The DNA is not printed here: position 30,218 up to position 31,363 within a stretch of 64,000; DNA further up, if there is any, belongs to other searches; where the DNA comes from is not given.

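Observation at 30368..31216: Thymidylate-synthase paralogue with the Asn-to-Asp switch expected for a dCMP hydroxymethylase/methylase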

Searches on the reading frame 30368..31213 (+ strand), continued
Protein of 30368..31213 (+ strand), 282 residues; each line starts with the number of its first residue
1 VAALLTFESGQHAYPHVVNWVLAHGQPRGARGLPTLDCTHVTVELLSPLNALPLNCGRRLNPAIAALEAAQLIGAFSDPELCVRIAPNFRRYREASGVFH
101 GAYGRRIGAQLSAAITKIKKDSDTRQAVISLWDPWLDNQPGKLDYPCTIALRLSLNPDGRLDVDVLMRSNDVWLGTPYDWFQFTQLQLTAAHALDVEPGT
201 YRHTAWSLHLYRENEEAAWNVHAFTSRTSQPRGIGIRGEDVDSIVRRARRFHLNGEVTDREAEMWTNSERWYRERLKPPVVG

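Call 13: find_homologous_proteins(query=window:30368-31213:+, max_evalue=0.00001)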
Query window:30368-31213:+ (282 aa): 433 proteins with E <= 0.00001 among 2862 candidates; the best 120 are listed.
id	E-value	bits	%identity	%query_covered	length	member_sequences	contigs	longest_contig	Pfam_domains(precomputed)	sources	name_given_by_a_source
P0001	3.7e-192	655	99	100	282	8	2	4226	PF00303.25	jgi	-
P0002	3.8e-139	481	75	100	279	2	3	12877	PF00303.25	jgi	-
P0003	1.2e-90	322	54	98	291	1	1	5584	PF00303.25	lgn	-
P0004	1.4e-88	315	54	97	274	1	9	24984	PF00303.25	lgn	-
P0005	2.4e-87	311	55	99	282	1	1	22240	PF00303.25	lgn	-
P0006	2.7e-87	311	53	98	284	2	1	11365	PF00303.25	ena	-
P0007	3.3e-83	297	54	98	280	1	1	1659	PF00303.25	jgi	-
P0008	6.3e-83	297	54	98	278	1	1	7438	PF00303.25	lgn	-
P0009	8.3e-83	296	54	98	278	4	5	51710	PF00303.25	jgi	-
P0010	7.5e-81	290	52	98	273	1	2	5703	PF00303.25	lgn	-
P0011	2.4e-80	288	54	96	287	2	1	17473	PF00303.25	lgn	-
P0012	4.7e-80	287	52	98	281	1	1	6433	PF00303.25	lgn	-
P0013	6.4e-80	287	52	99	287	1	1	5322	PF00303.25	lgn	-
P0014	1.1e-79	286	51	97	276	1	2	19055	PF00303.25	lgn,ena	-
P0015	2.7e-79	285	53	96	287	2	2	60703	PF00303.25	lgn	-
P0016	4.3e-79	284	53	95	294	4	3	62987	PF00303.25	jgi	jgi:thymidylate synthase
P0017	6.5e-79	283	55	97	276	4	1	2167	PF00303.25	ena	-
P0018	1.2e-78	283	53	97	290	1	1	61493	PF00303.25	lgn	-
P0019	1.8e-78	282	52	95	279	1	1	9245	PF00303.25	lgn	-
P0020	1.8e-78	282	51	97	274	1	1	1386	PF00303.25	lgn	-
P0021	2.5e-78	281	51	97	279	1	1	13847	PF00303.25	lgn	-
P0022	3.2e-78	281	52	96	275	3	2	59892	PF00303.25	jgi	-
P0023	7.5e-78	280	49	97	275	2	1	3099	PF00303.25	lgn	-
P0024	1.7e-77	279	51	97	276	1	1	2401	PF00303.25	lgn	-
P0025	1.8e-77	279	50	98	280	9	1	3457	PF00303.25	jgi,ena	-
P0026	4.7e-77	277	52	98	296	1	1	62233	PF00303.25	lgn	-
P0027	7.3e-77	277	51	95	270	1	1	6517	PF00303.25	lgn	-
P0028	7.8e-77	277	50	98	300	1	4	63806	PF00303.25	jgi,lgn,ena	-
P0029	8.5e-77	276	49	98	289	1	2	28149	PF00303.25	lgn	-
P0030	1.0e-76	276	49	99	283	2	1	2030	PF00303.25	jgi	jgi:thymidylate synthase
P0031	1.2e-76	276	48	98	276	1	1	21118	PF00303.25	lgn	-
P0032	1.3e-76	276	51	96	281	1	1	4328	PF00303.25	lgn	-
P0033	1.7e-76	275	50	98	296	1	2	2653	PF00303.25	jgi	jgi:thymidylate synthase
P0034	1.7e-76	275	51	98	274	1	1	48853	PF00303.25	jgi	jgi:thymidylate synthase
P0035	2.3e-76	275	51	94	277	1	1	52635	PF00303.25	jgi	jgi:thymidylate synthase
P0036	3.3e-76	275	52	95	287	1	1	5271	PF00303.25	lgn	-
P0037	3.4e-76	274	50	99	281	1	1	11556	PF00303.25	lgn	-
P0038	5.5e-76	274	50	97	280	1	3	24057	PF00303.25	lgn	-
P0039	6.1e-76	274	51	95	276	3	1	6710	PF00303.25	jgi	jgi:thymidylate synthase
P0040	6.3e-76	274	52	99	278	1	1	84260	PF00303.25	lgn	-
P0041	6.3e-76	274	52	98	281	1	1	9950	PF00303.25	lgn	-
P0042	8.0e-76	273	50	98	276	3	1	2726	PF00303.25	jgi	jgi:thymidylate synthase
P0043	8.6e-76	273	51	98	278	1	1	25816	PF00303.25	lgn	-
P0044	9.7e-76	273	49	98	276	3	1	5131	PF00303.25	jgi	jgi:thymidylate synthase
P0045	1.1e-75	273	51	99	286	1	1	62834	PF00303.25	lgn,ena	-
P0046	1.3e-75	273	49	98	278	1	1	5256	PF00303.25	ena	-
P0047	1.4e-75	272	48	98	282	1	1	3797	PF00303.25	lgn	-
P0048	1.7e-75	272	48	97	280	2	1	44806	PF00303.25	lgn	-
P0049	3.3e-75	271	50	100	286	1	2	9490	PF00303.25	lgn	-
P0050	4.4e-75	271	50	98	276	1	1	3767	PF00303.25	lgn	-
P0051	5.1e-75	271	51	99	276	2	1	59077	PF00303.25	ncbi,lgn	-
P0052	6.7e-75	270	51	100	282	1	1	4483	PF00303.25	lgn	-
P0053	9.8e-75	270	50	96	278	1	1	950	PF00303.25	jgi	-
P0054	1.1e-74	270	49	97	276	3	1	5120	PF00303.25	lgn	-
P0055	1.7e-74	269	48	98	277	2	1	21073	PF00303.25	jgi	-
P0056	1.9e-74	269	48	98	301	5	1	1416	PF00303.25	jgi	jgi:thymidylate synthase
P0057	2.8e-74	268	50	99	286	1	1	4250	PF00303.25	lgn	-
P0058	2.9e-74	268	49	98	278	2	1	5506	PF00303.25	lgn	-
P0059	4.0e-74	268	48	98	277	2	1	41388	PF00303.25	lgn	-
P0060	6.1e-74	267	50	98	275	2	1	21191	PF00303.25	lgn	-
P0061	6.3e-74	267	50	93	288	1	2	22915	PF00303.25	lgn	-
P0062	7.2e-74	267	50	99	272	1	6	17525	PF00303.25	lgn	-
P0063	7.7e-74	267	49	95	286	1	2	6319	PF00303.25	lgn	-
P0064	7.8e-74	267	48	100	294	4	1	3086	PF00303.25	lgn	-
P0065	8.5e-74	267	50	98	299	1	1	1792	PF00303.25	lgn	-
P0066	9.6e-74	266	51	96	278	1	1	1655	PF00303.25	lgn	-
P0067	1.4e-73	266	49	97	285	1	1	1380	PF00303.25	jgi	jgi:thymidylate synthase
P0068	1.4e-73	266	48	98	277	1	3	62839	PF00303.25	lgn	-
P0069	1.5e-73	266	50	98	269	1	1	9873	PF00303.25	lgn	-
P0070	1.9e-73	265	49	95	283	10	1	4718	PF00303.25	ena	-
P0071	3.5e-73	265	50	99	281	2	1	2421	PF00303.25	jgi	jgi:thymidylate synthase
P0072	4.2e-73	264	49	98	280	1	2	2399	PF00303.25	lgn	-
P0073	4.7e-73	264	49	98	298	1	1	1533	PF00303.25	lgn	-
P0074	7.0e-73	264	53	93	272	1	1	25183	PF00303.25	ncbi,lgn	-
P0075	8.7e-73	263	48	96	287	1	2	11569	PF00303.25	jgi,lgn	jgi:thymidylate synthase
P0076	9.3e-73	263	48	99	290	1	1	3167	PF00303.25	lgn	-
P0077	1.0e-72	263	50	98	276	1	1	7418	PF00303.25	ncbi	-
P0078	1.0e-72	263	49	98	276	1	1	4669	PF00303.25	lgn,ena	-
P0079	1.1e-72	263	48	98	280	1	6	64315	PF00303.25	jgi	jgi:thymidylate synthase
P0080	1.3e-72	263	50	98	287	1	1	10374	PF00303.25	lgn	-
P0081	1.4e-72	263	50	94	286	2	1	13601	PF00303.25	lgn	-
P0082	1.6e-72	262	49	97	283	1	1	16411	PF00303.25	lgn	-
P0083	1.6e-72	262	51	95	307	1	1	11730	PF00303.25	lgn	-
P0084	2.4e-72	262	48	98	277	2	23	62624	PF00303.25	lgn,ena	-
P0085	2.9e-72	262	51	98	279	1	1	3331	PF00303.25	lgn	-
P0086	3.3e-72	261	49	93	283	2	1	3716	PF00303.25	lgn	-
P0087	3.4e-72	261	46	97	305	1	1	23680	PF00303.25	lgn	-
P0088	5.6e-72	261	48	100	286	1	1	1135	PF00303.25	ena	-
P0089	6.6e-72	260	49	94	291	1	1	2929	PF00303.25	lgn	-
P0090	7.6e-72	260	50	98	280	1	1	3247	PF00303.25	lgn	-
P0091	7.9e-72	260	49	99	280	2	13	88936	PF00303.25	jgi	jgi:thymidylate synthase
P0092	8.6e-72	260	51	93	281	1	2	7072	PF00303.25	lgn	-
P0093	9.1e-72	260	48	97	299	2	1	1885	PF00303.25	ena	-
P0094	1.1e-71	260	48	98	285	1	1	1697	PF00303.25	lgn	-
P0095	1.1e-71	260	46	97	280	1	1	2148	PF00303.25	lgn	-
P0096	1.2e-71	260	48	98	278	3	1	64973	PF00303.25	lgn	-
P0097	1.4e-71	259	50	98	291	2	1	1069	PF00303.25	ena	-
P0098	1.5e-71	259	46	100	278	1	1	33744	PF00303.25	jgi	jgi:thymidylate synthase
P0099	1.7e-71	259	49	96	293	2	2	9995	PF00303.25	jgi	jgi:thymidylate synthase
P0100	1.9e-71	259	50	96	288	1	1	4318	PF00303.25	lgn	-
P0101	2.4e-71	259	48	97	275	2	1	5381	PF00303.25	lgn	-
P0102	2.5e-71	259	47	98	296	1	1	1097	PF00303.25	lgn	-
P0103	2.5e-71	259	48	99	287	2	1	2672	PF00303.25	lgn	-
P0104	2.8e-71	258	48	99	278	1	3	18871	PF00303.25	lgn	-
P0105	2.9e-71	258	49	98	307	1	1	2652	PF00303.25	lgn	-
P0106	2.9e-71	258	52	93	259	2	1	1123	PF00303.25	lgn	-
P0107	3.1e-71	258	48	98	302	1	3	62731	PF00303.25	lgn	-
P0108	3.6e-71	258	48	98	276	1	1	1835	PF00303.25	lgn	-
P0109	3.8e-71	258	46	98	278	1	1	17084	PF00303.25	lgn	-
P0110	4.0e-71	258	49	98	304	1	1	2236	PF00303.25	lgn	-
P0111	4.8e-71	258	48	97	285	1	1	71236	PF00303.25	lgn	-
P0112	6.2e-71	257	48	98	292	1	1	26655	PF00303.25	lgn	-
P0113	6.2e-71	257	46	97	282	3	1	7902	PF00303.25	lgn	-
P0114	7.1e-71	257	56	86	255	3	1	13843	PF00303.25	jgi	-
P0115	8.1e-71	257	49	98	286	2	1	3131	PF00303.25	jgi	-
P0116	1.4e-70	256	48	97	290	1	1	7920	PF00303.25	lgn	-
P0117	1.6e-70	256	47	98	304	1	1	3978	PF00303.25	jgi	jgi:thymidylate synthase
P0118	1.6e-70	256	47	98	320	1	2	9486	PF00303.25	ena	-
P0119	1.6e-70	256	47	97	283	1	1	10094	PF00303.25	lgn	-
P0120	1.7e-70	256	50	93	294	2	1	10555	PF00303.25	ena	-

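Call 16: get_annotated_region(hit=H1, flank=10000)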
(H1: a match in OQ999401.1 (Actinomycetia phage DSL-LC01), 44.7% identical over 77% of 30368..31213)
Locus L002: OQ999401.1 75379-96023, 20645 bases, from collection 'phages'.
description: Actinomycetia phage DSL-LC01, complete genome.
organism: Actinomycetia phage DSL-LC01 (NCBI taxid 3058956)
taxonomy: Viruses; Duplodnaviria; Heunggongvirae; Uroviricota; Caudoviricetes
host: Actinomycetia bacterium; source: water sample of Dishui Lake; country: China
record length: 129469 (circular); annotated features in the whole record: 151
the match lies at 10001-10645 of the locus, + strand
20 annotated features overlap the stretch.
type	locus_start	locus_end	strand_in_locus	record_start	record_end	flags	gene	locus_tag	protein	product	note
CDS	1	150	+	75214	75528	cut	-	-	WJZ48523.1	hypothetical protein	-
CDS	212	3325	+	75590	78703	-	-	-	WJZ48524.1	tape measure protein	-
CDS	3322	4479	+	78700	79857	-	-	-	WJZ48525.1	minor tail protein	-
CDS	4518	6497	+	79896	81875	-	-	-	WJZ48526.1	minor tail protein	-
CDS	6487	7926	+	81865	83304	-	-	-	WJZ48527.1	putative minor structural protein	-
CDS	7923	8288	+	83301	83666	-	-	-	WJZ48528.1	hypothetical protein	-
CDS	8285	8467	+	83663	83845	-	-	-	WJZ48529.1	hypothetical protein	-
CDS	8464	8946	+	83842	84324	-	-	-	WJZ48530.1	hypothetical protein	-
CDS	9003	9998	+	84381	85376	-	-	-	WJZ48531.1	thymidylate kinase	-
CDS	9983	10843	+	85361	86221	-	-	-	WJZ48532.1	thymidylate synthase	-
CDS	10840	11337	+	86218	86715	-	-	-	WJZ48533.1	deoxycytidylate deaminase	-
CDS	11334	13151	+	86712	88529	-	-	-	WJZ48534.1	DNA polymerase I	-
CDS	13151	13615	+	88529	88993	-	-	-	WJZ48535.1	RuvC-like resolvase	-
CDS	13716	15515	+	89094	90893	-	-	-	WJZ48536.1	DNA helicase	-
CDS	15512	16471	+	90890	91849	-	-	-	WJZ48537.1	PD-(D/E)XK nuclease family protein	-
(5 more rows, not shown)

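Call 17: get_annotated_region(hit=H3, flank=8000)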
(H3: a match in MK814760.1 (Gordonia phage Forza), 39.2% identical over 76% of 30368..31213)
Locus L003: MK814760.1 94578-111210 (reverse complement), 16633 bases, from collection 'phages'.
description: Gordonia phage Forza, complete genome.
organism: Gordonia phage Forza (NCBI taxid 2571247)
taxonomy: Viruses; Duplodnaviria; Heunggongvirae; Uroviricota; Caudoviricetes; Forzavirus; Forzavirus forza
host: Gordonia terrae 3612; source: soil; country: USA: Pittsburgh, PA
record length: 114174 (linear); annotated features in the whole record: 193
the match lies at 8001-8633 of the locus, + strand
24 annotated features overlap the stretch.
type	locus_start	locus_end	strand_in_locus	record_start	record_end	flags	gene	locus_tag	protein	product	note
CDS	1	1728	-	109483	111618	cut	192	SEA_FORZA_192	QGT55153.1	hypothetical protein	-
CDS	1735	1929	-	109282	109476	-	191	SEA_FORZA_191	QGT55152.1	hypothetical protein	-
CDS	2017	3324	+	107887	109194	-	190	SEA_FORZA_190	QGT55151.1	DNA primase/polymerase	-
CDS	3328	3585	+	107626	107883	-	189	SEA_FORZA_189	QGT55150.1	hypothetical protein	-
CDS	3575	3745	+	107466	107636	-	188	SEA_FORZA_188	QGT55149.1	hypothetical protein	-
CDS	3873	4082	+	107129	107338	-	187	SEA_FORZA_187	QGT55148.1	hypothetical protein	-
CDS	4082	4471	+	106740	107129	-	186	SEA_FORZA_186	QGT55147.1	hypothetical protein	-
CDS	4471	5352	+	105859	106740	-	185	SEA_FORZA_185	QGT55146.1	hypothetical protein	-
CDS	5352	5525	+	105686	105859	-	184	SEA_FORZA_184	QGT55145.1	hypothetical protein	-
CDS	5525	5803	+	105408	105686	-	183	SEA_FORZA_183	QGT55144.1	hypothetical protein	-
CDS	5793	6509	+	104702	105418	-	182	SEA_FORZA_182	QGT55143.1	lysin B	-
CDS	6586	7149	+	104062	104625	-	181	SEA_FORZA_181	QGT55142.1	hypothetical protein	-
CDS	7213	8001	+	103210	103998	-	180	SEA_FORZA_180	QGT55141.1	thymidylate kinase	-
CDS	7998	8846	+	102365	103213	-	179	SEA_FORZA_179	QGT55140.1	thymidylate synthase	-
CDS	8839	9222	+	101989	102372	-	178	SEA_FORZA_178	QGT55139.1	hypothetical protein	-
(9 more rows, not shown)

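Call 18: get_annotated_region(hit=H16, flank=4000)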
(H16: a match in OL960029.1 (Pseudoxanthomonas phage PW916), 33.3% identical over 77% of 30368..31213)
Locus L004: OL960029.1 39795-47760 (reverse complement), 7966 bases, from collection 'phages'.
description: Pseudoxanthomonas phage PW916, complete genome.
organism: Pseudoxanthomonas phage PW916 (NCBI taxid 2908635)
taxonomy: Viruses; Duplodnaviria; Heunggongvirae; Uroviricota; Caudoviricetes; Mesyanzhinovviridae
host: Pseudoxanthomonas kaohsiungensis; source: soil; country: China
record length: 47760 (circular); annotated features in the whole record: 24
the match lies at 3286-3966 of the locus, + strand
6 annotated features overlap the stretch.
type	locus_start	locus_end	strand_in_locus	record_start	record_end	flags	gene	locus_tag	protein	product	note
CDS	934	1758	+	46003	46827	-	-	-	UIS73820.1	methyltransferase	-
CDS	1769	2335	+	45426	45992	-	-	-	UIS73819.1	nucleoside triphosphate pyrophosphohydrolase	-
CDS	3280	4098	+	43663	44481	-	-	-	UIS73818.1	deoxyuridylate hydroxymethyltransferase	-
CDS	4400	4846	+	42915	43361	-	-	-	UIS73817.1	dCMP deaminase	-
CDS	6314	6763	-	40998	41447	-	-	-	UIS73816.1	endolysin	phage endolysin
CDS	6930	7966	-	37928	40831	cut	-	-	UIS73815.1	central tail hub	phage central tail hub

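Call 19: get_annotated_region(hit=H39, flank=2000)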
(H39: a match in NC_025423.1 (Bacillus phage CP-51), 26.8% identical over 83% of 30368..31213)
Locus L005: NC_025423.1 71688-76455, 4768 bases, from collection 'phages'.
description: Bacillus phage CP-51, complete genome.
organism: Bacillus phage CP-51 (NCBI taxid 1391188)
taxonomy: Viruses; Duplodnaviria; Heunggongvirae; Uroviricota; Caudoviricetes; Herelleviridae; Spounavirinae; Siminovitchvirus; Siminovitchvirus CP51
host: Bacillus cereus HER1399; source: soil; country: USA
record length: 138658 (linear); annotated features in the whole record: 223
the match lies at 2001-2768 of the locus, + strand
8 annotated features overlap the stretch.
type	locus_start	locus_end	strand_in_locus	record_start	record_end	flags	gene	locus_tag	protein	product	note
CDS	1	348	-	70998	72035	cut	-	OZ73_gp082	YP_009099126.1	partition protein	gp96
CDS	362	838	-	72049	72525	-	-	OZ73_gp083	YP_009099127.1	hypothetical protein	gp97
CDS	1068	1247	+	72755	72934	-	-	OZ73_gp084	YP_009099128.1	hypothetical protein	gp98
CDS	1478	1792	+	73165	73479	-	-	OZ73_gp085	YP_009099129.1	head decoration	gp99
CDS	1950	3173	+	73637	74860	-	-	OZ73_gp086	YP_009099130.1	thymidylate synthase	gp100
CDS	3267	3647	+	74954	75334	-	-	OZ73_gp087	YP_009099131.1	phosphoheptose isomerase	gp101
CDS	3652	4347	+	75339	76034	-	-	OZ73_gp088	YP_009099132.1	replication protein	gp102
CDS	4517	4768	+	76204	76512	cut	-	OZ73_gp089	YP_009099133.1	DNA binding protein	gp103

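Call 20: get_annotated_region(hit=H37, flank=2000)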
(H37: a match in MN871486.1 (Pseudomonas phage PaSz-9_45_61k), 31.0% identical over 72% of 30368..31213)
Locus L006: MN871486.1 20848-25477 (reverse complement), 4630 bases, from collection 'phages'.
description: UNVERIFIED_ORG: Pseudomonas phage PaSz-9_45_61k, complete genome.
organism: Pseudomonas phage PaSz-9_45_61k (NCBI taxid 2698997)
taxonomy: Viruses; Duplodnaviria; Heunggongvirae; Uroviricota; Caudoviricetes; Mesyanzhinovviridae; Rabinowitzvirinae; Yuavirus
host: Pseudomonas aeruginosa PAO1; source: sea water; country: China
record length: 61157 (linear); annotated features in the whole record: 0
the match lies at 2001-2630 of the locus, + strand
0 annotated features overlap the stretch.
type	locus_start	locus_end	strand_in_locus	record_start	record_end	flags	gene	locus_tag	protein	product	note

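Call 21: get_annotated_region(hit=H32, flank=6000)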
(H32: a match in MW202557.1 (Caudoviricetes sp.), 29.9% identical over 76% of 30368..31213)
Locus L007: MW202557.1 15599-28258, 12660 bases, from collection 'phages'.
description: Podoviridae sp. isolate ctfPj964, complete genome.
organism: Caudoviricetes sp. (NCBI taxid 2832643)
taxonomy: Viruses; Duplodnaviria; Heunggongvirae; Uroviricota; Caudoviricetes
host: -; source: Manatee Spring; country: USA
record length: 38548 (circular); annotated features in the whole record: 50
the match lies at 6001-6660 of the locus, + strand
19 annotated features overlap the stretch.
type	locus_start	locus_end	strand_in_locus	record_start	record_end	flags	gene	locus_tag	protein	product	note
CDS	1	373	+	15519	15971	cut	-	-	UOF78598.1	Z-DNA-binding protein 1/Z-DNA complex-binding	-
CDS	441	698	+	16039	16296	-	-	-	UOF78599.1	hypothetical protein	-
CDS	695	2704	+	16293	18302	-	-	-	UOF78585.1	DNA polymerase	-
CDS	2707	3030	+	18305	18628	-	-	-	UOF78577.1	hypothetical protein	-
CDS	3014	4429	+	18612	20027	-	-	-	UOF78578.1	DNA/RNA helicase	-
CDS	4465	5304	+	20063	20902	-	-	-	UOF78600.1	hypothetical protein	-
CDS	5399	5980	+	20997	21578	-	-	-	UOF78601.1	deoxyguanosine kinase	-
CDS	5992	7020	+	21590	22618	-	-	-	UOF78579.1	pyrimidine hmase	-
CDS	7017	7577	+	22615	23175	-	-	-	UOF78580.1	putative hydrolases of hd superfamily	-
CDS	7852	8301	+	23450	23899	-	-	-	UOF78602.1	hypothetical protein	-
CDS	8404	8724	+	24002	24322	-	-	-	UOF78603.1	hypothetical protein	-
CDS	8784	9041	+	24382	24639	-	-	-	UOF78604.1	hypothetical protein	-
CDS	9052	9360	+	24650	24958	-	-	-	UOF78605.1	hypothetical protein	-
CDS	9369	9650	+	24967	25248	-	-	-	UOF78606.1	hypothetical protein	-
CDS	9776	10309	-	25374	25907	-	-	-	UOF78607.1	hypothetical protein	-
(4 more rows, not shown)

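Call 36: predict_structure(alignment_id=A1)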
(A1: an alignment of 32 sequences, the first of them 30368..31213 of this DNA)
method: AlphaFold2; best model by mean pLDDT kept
length: 282 residues; sequences in the alignment: 32
mean_pLDDT: 94.7   pTM: 0.93
mean pLDDT of the five models: 94.7, 94.6, 94.5, 94.2, 93.7
residues with pLDDT >= 90: 251; 70-90: 25; 50-70: 5; < 50: 1
segments of 3 or more residues with pLDDT < 50: none
pLDDT, mean of each block of 10 residues (from residue 1): 95 98 95 94 98 94 98 97 95 96 97 98 96 94 93 98 98 97 99 99 98 97 88 98 96 78 92 86 47
secondary structure, 60 per line:
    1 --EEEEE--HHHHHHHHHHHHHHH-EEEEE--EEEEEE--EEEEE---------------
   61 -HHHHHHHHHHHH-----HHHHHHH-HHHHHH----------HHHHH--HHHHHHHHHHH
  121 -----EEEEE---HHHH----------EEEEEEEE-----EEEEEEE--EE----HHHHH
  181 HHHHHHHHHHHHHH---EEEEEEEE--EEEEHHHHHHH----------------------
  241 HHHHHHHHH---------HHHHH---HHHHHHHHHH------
elements in order: E3-7 H10-24 E26-30 E33-38 E41-45 H62-73 H79-85 H87-92 H103-107 H110-120 E126-130 H134-137 E148-155 E161-167 H176-194 E198-205 E208-211 H212-218 H241-249 H259-263 H267-276

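Call 39: fold_search(model_id=the predicted structure, library=pdb)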
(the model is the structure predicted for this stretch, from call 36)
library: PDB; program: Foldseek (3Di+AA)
matches with E <= 10: 600; with E <= 0.001: 396
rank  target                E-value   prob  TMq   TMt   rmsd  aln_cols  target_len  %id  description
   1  5jnh_B                2.9e-18  1.00  0.80  0.72   4.1       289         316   24  Crystal Structure of cytidine monophosphate hydroxymethylase MilA (released 2017-01-25)
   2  5jnh_A                2.5e-17  1.00  0.81  0.73   3.7       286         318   24  Crystal Structure of cytidine monophosphate hydroxymethylase MilA (released 2017-01-25)
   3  5b6e_B                3.0e-17  1.00  0.79  0.71   4.2       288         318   24  Crystal Structure of cytidine monophosphate hydroxymethylase MilA with hmCMP (released 2017-01-25)
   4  5jp9_B                4.8e-17  1.00  0.79  0.71   4.0       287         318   24  Crystal Structure of cytidine monophosphate hydroxymethylase MilA with dCMP (released 2017-03-15)
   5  5b6d_B                6.8e-17  1.00  0.78  0.70   4.3       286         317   24  Crystal Structure of cytidine monophosphate hydroxymethylase MilA with CMP (released 2017-01-25)
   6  5b6d_A                7.2e-17  1.00  0.78  0.70   4.4       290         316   24  Crystal Structure of cytidine monophosphate hydroxymethylase MilA with CMP (released 2017-01-25)
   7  5b6e_A                9.1e-17  1.00  0.77  0.68   4.6       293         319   22  Crystal Structure of cytidine monophosphate hydroxymethylase MilA with hmCMP (released 2017-01-25)
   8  6auj_B                7.1e-14  1.00  0.61  0.67   3.9       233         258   19  Crystal structure of thymidylate synthase from Elizabethkingia anophelis NUHP1 (released 2017-09-27)
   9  4xsd_C                9.0e-14  1.00  0.59  0.63   6.7       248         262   22  Complex structure of thymidylate synthase from varicella zoster virus with a dUMP (released 2015-12-16)
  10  5j7w_B                1.2e-13  1.00  0.63  0.65   4.3       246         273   23  Enterococcus faecalis thymidylate synthase complex with methotrexate (released 2016-09-28)
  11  6auj_C                1.3e-13  1.00  0.65  0.72   3.5       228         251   20  Crystal structure of thymidylate synthase from Elizabethkingia anophelis NUHP1 (released 2017-09-27)
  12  3uwl_C                2.0e-13  1.00  0.61  0.61   6.0       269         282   21  Crystal structure of Enteroccocus faecalis thymidylate synthase (EfTS) in complex with 5-formyl tetrahydrofolate (released 2012-08-29)
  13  5j7w_A                2.2e-13  1.00  0.59  0.60   5.1       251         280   22  Enterococcus faecalis thymidylate synthase complex with methotrexate (released 2016-09-28)
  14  4o7u_C                3.1e-13  1.00  0.61  0.63   6.1       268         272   20  Etherocomplex of Enteroccocus faecalis thymidylate synthase with 5-hydroxymethilene-6-hydrofolic acid and the phtalimi (released 2014-12-31)
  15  3uwl_A                3.6e-13  1.00  0.59  0.57   5.7       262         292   21  Crystal structure of Enteroccocus faecalis thymidylate synthase (EfTS) in complex with 5-formyl tetrahydrofolate (released 2012-08-29)
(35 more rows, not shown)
